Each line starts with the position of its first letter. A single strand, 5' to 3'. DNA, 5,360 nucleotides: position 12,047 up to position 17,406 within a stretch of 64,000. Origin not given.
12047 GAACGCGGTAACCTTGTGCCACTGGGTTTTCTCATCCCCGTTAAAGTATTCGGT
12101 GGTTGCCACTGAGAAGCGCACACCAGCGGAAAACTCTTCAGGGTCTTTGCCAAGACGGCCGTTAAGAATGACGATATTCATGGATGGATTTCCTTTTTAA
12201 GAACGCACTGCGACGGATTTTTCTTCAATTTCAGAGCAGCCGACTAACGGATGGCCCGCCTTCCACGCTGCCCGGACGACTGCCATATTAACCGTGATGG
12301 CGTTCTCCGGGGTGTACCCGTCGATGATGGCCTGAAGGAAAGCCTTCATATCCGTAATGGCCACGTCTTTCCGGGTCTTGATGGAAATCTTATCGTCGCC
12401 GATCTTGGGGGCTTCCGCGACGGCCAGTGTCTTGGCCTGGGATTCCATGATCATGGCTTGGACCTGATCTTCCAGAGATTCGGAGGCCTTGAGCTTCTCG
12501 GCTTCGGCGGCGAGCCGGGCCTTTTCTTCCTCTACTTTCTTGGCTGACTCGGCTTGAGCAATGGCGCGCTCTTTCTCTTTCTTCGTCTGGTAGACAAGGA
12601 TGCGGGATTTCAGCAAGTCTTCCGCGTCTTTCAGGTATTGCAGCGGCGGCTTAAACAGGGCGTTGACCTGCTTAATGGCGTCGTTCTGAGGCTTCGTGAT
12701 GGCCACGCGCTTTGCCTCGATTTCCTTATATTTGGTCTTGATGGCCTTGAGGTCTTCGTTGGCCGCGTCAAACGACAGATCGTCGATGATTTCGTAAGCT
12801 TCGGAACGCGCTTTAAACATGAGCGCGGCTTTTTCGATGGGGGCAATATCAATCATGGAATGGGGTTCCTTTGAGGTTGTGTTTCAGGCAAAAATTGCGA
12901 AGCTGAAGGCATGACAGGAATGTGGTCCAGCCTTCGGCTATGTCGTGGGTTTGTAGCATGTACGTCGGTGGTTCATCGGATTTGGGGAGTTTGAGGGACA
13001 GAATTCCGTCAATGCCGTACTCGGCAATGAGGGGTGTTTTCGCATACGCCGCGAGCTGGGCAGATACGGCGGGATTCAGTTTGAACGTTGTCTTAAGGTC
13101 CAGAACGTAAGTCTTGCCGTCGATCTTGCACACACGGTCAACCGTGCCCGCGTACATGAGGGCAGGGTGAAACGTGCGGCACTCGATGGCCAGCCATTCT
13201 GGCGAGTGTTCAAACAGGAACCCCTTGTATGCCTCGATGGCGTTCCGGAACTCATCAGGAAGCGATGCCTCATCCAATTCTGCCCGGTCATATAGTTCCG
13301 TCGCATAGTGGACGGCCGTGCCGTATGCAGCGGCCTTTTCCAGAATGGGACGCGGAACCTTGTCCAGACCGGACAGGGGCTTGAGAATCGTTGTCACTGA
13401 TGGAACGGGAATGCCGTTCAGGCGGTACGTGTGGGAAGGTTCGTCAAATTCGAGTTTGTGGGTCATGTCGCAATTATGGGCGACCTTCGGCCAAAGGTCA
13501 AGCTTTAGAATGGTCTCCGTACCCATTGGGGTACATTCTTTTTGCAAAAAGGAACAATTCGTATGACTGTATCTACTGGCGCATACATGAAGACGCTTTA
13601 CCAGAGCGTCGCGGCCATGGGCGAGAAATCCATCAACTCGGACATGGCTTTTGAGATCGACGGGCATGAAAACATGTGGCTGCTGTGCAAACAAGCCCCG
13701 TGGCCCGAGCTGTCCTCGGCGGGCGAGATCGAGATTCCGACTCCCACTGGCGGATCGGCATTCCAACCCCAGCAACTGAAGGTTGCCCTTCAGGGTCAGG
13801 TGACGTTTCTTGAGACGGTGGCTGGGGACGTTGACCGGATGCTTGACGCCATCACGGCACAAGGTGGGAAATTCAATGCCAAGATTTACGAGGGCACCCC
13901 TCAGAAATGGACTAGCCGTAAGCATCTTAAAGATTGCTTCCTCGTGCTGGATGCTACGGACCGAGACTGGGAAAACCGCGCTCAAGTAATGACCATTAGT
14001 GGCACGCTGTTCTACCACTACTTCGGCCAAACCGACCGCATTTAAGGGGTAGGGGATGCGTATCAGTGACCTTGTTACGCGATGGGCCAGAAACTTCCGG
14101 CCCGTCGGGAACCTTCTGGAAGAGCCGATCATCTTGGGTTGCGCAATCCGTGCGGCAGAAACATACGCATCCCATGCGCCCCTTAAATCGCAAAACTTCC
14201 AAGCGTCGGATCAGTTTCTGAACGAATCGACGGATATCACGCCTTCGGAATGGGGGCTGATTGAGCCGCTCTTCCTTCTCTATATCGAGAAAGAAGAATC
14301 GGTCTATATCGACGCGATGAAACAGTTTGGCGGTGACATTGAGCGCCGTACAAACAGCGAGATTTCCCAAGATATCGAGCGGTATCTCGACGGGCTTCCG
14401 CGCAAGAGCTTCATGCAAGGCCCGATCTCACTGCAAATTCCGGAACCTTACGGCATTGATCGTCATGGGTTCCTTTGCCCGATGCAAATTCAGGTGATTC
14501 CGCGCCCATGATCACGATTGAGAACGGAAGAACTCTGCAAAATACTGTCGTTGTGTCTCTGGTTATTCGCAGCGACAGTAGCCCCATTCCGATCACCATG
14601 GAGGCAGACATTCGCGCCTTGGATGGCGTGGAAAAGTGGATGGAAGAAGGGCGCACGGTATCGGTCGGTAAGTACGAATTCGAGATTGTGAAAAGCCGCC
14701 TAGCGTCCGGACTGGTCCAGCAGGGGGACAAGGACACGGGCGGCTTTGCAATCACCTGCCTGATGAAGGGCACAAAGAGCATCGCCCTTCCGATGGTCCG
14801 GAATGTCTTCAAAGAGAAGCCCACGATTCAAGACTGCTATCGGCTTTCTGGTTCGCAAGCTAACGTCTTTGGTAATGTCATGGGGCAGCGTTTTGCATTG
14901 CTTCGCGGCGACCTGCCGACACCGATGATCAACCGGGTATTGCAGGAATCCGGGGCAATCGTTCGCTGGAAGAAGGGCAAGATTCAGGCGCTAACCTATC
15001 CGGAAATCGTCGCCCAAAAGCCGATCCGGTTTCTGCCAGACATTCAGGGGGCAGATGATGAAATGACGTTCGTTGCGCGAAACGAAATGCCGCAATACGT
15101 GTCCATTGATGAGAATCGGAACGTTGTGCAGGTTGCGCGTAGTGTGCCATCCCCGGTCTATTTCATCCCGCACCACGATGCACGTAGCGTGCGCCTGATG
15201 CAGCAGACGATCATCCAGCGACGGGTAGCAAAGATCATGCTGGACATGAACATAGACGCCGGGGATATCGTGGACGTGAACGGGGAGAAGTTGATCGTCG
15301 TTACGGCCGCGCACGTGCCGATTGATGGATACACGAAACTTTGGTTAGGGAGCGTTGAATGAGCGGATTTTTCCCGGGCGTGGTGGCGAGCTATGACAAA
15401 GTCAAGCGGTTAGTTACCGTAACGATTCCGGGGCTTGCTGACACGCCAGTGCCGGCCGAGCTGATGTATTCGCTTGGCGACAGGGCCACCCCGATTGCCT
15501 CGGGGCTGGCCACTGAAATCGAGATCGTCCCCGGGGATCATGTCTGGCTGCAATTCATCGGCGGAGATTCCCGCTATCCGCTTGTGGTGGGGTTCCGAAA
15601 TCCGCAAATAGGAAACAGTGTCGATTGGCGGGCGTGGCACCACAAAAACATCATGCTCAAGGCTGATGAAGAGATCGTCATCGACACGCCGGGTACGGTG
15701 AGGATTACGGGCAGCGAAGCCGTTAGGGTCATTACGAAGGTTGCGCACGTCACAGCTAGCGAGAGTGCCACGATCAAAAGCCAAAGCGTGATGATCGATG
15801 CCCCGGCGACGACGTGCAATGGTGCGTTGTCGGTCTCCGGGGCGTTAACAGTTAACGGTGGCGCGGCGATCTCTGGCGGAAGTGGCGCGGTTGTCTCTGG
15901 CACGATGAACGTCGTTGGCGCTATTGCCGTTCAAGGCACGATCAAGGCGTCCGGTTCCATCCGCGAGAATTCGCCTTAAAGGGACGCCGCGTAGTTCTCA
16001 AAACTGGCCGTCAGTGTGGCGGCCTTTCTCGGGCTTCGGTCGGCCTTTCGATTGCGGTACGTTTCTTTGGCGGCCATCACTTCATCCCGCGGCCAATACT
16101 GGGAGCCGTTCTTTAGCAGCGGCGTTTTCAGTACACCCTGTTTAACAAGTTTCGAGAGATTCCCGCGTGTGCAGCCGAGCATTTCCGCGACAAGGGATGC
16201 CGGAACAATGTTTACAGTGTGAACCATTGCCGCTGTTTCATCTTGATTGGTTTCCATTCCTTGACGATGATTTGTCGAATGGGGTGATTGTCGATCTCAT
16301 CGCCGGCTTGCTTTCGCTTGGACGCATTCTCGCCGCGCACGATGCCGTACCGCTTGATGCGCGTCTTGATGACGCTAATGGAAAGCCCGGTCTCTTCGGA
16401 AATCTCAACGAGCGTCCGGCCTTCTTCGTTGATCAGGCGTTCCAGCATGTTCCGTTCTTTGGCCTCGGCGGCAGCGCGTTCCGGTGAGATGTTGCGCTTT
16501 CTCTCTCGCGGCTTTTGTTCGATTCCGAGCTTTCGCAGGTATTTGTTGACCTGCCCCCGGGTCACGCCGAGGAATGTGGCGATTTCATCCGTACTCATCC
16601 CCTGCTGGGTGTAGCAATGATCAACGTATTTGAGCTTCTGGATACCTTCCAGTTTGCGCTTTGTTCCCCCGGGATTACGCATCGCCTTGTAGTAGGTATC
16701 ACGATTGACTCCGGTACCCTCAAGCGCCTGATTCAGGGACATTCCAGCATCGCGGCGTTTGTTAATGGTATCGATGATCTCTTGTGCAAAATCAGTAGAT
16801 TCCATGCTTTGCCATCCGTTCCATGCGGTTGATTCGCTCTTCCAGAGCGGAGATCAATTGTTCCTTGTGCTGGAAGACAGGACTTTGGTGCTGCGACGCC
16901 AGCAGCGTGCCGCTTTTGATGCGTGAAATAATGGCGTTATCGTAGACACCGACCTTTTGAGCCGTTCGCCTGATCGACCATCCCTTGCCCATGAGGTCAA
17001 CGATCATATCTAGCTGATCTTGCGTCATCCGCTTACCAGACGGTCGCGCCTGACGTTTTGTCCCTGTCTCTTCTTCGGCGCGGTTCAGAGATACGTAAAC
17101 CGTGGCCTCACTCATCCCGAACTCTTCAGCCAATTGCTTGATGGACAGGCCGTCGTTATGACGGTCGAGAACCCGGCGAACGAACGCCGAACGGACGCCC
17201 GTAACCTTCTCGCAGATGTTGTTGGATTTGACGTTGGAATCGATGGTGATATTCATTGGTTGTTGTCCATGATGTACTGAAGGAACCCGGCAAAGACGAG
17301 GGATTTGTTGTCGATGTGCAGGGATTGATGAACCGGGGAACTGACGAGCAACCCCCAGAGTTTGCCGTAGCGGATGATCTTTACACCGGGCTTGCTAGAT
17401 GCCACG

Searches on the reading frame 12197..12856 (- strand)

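Call 55: search_protein_families(library=phrogs, proteins=[window:12197-12856:-], max_evalue=0.00001)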
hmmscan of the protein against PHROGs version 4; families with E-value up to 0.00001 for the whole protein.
window:12197-12856:- (219 aa): 1 family
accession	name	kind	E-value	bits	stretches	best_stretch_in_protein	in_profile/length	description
phrog_10477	-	DNA, RNA and nucleotide metabolism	2.1e-18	68.1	1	20-213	38-240/243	exonuclease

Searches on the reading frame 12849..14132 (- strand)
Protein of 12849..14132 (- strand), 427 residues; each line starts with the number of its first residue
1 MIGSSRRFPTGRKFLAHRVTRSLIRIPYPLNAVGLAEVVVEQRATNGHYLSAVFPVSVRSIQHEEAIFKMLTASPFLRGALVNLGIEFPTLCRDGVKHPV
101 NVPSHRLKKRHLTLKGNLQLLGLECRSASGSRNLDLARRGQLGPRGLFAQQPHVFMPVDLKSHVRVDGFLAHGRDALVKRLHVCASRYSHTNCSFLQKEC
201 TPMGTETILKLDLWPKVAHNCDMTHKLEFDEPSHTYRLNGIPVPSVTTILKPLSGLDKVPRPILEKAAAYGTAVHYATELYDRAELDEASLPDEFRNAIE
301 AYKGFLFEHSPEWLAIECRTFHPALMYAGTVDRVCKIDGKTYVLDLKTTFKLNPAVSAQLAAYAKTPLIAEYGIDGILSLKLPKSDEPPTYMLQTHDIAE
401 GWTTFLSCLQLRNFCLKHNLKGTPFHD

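Call 55: search_protein_families(library=phrogs, proteins=[window:12849-14132:-], max_evalue=0.00001)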
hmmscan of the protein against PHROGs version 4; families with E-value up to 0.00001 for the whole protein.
window:12849-14132:- (427 aa): 3 families
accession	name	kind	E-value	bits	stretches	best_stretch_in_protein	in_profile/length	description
phrog_298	-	DNA, RNA and nucleotide metabolism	2.5e-26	93.7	1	223-365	45-209/293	exonuclease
phrog_466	-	DNA, RNA and nucleotide metabolism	3.6e-16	60.5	1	266-368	210-319/446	exonuclease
phrog_69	-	DNA, RNA and nucleotide metabolism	7.2e-06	26.3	0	266-364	119-244/501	exonuclease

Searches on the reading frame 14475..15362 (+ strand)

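Call 55: search_protein_families(library=phrogs, proteins=[window:14475-15362:+], max_evalue=0.00001)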
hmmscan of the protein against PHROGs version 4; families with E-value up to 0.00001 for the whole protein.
window:14475-15362:+ (295 aa): 1 family
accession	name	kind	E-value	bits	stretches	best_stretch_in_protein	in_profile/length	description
phrog_1390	-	tail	1.8e-26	94.1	1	25-294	23-326/328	tail protein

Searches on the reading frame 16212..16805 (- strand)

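Call 12: search_protein_families(library=pfam, proteins=[window:16212-16805:-], max_evalue=0.01)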
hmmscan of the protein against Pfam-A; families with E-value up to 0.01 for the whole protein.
window:16212-16805:- (197 aa): 25 families
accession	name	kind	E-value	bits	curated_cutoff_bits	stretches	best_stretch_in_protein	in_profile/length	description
PF13412.12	HTH_24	-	1.1e-10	41.3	21.9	1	116-152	4-40/48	Winged helix-turn-helix DNA-binding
PF08281.18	Sigma70_r4_2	-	6.1e-08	32.6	25.7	1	68-91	25-48/54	Sigma-70, region 4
PF13384.12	HTH_23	-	6.5e-08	32.6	24.6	1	67-92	15-40/50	Homeodomain-like domain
PF04545.22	Sigma70_r4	-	2.7e-07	30.4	24.1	1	117-152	9-43/50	Sigma-70, region 4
PF08280.17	HTH_Mga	-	5.2e-06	26.8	23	1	57-93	7-43/59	M protein trans-acting positive regulator (MGA) HTH domain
PF15978.11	TnsD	-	6.8e-06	25.8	32.4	1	65-129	195-254/355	Tn7-like transposition protein D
PF13518.12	HTH_28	-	7.7e-06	26.3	25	0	66-92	9-35/52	Helix-turn-helix domain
PF02796.21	HTH_7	-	4.1e-05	24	23.8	0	67-92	19-44/45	Helix-turn-helix domain of resolvase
PF14493.12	HTH_40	-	6.2e-05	23.6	27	0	67-111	10-54/89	Helix-turn-helix domain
PF01381.28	HTH_3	-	7.1e-05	23.2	23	0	67-91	7-31/55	Helix-turn-helix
PF08279.18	HTH_11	-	8.4e-05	22.8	25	0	117-151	2-37/55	HTH domain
PF13551.12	HTH_29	-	0.00035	21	28.1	0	68-92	10-35/64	Winged helix-turn helix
PF12840.13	HTH_20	-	0.00046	20.5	27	0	68-93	17-42/51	Helix-turn-helix domain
PF07750.17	GcrA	-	0.00066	20.5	26.9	1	65-123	14-71/155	GcrA cell cycle regulator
PF13560.12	HTH_31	-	0.0014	19.3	27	0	67-91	12-36/64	Helix-turn-helix domain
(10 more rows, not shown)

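Call 13: search_protein_families(library=phrogs, proteins=[window:16212-16805:-], max_evalue=0.001)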
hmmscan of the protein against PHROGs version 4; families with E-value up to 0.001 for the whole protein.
window:16212-16805:- (197 aa): 27 families (the best 25 are shown)
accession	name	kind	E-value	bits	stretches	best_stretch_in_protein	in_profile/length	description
phrog_8446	-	DNA, RNA and nucleotide metabolism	1.9e-19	71.2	2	55-171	14-113/211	HNH endonuclease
phrog_7545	-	DNA, RNA and nucleotide metabolism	3.8e-13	50.9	2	61-105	10-52/160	HNH endonuclease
phrog_323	-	transcription regulation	2.1e-08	35.1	1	64-155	109-190/319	transcriptional regulator, D5-like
phrog_125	-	DNA, RNA and nucleotide metabolism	2.6e-08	34.7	1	43-124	154-235/254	DNA invertase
phrog_4494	-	unknown function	1.1e-07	33.3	1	65-160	14-105/109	-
phrog_664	-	DNA, RNA and nucleotide metabolism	3.6e-07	31.2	1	65-184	48-148/210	DNA binding protein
phrog_4538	-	unknown function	1e-06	28.9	0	126-165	365-399/447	-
phrog_2727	-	unknown function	1.8e-06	29.1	0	8-46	12-50/176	-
phrog_3855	-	DNA, RNA and nucleotide metabolism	2.9e-06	28.7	0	65-93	75-103/115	HTH DNA binding protein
phrog_12058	-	unknown function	2.9e-06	26.8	0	59-102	582-625/768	-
phrog_14131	-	DNA, RNA and nucleotide metabolism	1.6e-05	25.2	1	16-190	97-256/351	DNA binding protein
phrog_9759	-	DNA, RNA and nucleotide metabolism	2e-05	25.7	0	57-100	7-50/242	DNA binding protein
phrog_686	-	DNA, RNA and nucleotide metabolism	2.2e-05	25.7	0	61-91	41-70/76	HTH DNA binding protein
phrog_8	-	transcription regulation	2.5e-05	24.9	1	67-146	87-187/346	transcriptional regulator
phrog_151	-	integration and excision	3.1e-05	23.7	1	42-135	118-222/582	transposase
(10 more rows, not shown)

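Call 102: search_protein_families(library=ncbifam, proteins=[window:16212-16805:-], max_evalue=0.01)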
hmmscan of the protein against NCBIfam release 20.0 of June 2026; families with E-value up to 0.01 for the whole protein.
window:16212-16805:- (197 aa): 9 families
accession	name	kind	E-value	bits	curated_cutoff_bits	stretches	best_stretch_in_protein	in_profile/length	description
NF033546.1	transpos_IS21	equivalog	8.2e-06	25.5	160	1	66-138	5-78/294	IS21 family transposase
TIGR02937.1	sigma70-ECF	superfamily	1.1e-05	25.1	42.9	0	64-93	128-157/165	sigma-70 family RNA polymerase sigma factor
NF033516.0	transpos_IS3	equivalog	3.1e-05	23.4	160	1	56-127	2-70/369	IS3 family transposase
NF033577.2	transpos_IS481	equivalog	6.6e-05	22.6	224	1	63-167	7-119/284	IS481 family transposase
NF033545.0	transpos_IS630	equivalog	0.00018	21.1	100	0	44-115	47-130/299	IS630 family transposase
TIGR03879.1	near_KaiC_dom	domain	0.0019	18.6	65.1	0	67-91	33-57/91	probable regulatory domain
NF053606.1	Sta1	subfamily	0.0021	18.1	80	0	66-93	31-58/100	Sta1 family transcriptional regulator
NF045758.2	YlxM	equivalog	0.0045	17.1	80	0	64-92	27-55/72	YlxM family DNA-binding protein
NF040595.1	HTH_Cbp1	equivalog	0.0062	16.5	140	0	7-94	48-135/135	CRISPR DNA repeat-binding protein Cbp1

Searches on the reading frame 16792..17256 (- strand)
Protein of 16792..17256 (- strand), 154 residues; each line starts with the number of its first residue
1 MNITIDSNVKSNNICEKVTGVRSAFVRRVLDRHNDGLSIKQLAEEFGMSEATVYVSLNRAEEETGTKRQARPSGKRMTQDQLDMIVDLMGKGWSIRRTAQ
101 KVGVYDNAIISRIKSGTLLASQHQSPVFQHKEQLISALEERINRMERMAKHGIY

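Call 12: search_protein_families(library=pfam, proteins=[window:16792-17256:-], max_evalue=0.01)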
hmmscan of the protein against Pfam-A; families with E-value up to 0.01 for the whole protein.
window:16792-17256:- (154 aa): 26 families (the best 25 are shown)
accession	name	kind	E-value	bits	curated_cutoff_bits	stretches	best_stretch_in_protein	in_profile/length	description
PF13384.12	HTH_23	-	4.4e-08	33.1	24.6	1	28-62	9-43/50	Homeodomain-like domain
PF13518.12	HTH_28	-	7.6e-08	32.8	25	1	28-62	4-38/52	Helix-turn-helix domain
PF02796.21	HTH_7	-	1.2e-07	32.1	23.8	1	28-54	13-39/45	Helix-turn-helix domain of resolvase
PF13551.12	HTH_29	-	5.6e-07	30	28.1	1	29-81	4-62/64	Winged helix-turn helix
PF08281.18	Sigma70_r4_2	-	7.8e-07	29.1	25.7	1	33-61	23-51/54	Sigma-70, region 4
PF13542.12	HTH_Tnp_ISL3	-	2.5e-06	27.3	27.4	0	74-114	9-48/51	Helix-turn-helix domain of transposase family ISL3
PF13412.12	HTH_24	-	8.1e-06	25.8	21.9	1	34-63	15-44/48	Winged helix-turn-helix DNA-binding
PF08279.18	HTH_11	-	0.00044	20.5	25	1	27-55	7-34/55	HTH domain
PF18024.7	HTH_50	-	0.00046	20.2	27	0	83-114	14-45/50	Helix-turn-helix domain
PF01381.28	HTH_3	-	0.00059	20.2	23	0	36-53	9-26/55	Helix-turn-helix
PF07638.17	Sigma70_ECF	-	0.00065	20.1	21.1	1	10-60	125-175/185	ECF sigma factor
PF13404.12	HTH_AsnC-type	-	0.00068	19.8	27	0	37-59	18-40/42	AsnC-type helix-turn-helix domain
PF13556.12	HTH_30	-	0.0012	19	27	0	36-66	12-42/59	PucR C-terminal helix-turn-helix domain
PF01527.26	HTH_Tnp_1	-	0.0023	18.6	24.1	0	25-61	11-48/75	Transposase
PF13936.12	HTH_38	-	0.0023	18.1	27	0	29-54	13-38/44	Helix-turn-helix domain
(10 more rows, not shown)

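Call 13: search_protein_families(library=phrogs, proteins=[window:16792-17256:-], max_evalue=0.001)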
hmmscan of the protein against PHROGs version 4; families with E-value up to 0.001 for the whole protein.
window:16792-17256:- (154 aa): 22 families
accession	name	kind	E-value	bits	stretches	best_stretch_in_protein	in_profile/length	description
phrog_664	-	DNA, RNA and nucleotide metabolism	7.6e-10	40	1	34-152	50-158/210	DNA binding protein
phrog_3855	-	DNA, RNA and nucleotide metabolism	2.2e-08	35.5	1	25-66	68-109/115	HTH DNA binding protein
phrog_836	-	transcription regulation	1.3e-06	29.6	1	22-69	82-128/133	late transcriptional activator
phrog_4538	-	unknown function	4.2e-06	26.9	1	5-68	337-400/447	-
phrog_323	-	transcription regulation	4.8e-06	27.3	1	29-115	108-187/319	transcriptional regulator, D5-like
phrog_20467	-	DNA, RNA and nucleotide metabolism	5e-06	27.4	0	23-60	65-102/112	HNH endonuclease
phrog_4494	-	unknown function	1.3e-05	26.6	1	25-111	7-93/109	-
phrog_125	-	DNA, RNA and nucleotide metabolism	1.4e-05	25.8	0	25-70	168-213/254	DNA invertase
phrog_7061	-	DNA, RNA and nucleotide metabolism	1.5e-05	26.4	0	18-61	26-69/70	HTH DNA binding protein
phrog_151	-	integration and excision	2e-05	24.3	1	22-83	133-190/582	transposase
phrog_4779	-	transcription regulation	2.3e-05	25.8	0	35-63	14-42/98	transcriptional regulator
phrog_17493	-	unknown function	4.5e-05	24.4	0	79-151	38-102/139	-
phrog_79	-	transcription regulation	0.00013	22.7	0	78-116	91-129/156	anti-termination protein Q-like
phrog_16553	-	transcription regulation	0.00018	22.6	0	18-55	4-41/92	transcriptional repressor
phrog_6081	-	unknown function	0.00024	21.7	1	27-104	5-80/169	-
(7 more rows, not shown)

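Call 102: search_protein_families(library=ncbifam, proteins=[window:16792-17256:-], max_evalue=0.01)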
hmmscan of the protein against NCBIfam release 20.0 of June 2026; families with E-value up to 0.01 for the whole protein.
window:16792-17256:- (154 aa): 13 families
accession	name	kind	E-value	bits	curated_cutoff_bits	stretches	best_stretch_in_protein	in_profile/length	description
NF033546.1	transpos_IS21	equivalog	8.9e-06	25.4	160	1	31-81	3-56/294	IS21 family transposase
NF033577.2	transpos_IS481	equivalog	0.00011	21.9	224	1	25-111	5-94/284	IS481 family transposase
NF033545.0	transpos_IS630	equivalog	0.00011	21.7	100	1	28-102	4-88/299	IS630 family transposase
NF040595.1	HTH_Cbp1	equivalog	0.00013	21.9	140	1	23-114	49-132/135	CRISPR DNA repeat-binding protein Cbp1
NF009165.0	PRK12512.1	equivalog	0.00018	21.1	198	0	34-63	145-174/184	RNA polymerase sigma factor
TIGR02937.1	sigma70-ECF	superfamily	0.00056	19.6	42.9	1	31-62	127-159/165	sigma-70 family RNA polymerase sigma factor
NF033516.0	transpos_IS3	equivalog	0.0024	17.2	160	1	28-146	5-72/369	IS3 family transposase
NF045758.2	YlxM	equivalog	0.0028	17.7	80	0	34-62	30-58/72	YlxM family DNA-binding protein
NF041397.1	TranRegGlpR_Halo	equivalog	0.0036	17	300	1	33-68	16-51/253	HTH-type transcriptional regulator GlpR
NF033558.1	transpos_IS1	equivalog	0.0059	16.6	100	0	77-139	40-101/199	IS1 family transposase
TIGR04111.1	BcepMu_gp16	hypoth_equivalog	0.0084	16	34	0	33-59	10-36/55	phage-associated protein, BcepMu gp16 family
TIGR02985.1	Sig70_bacteroi1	subfamily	0.0085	16.3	126.4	0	33-60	127-154/162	RNA polymerase sigma-70 factor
TIGR02989.1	Sig-70_gvs1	subfamily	0.0092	15.9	124.55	0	28-61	117-151/158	RNA polymerase sigma-70 factor, Rhodopirellula/Verrucomicrobium family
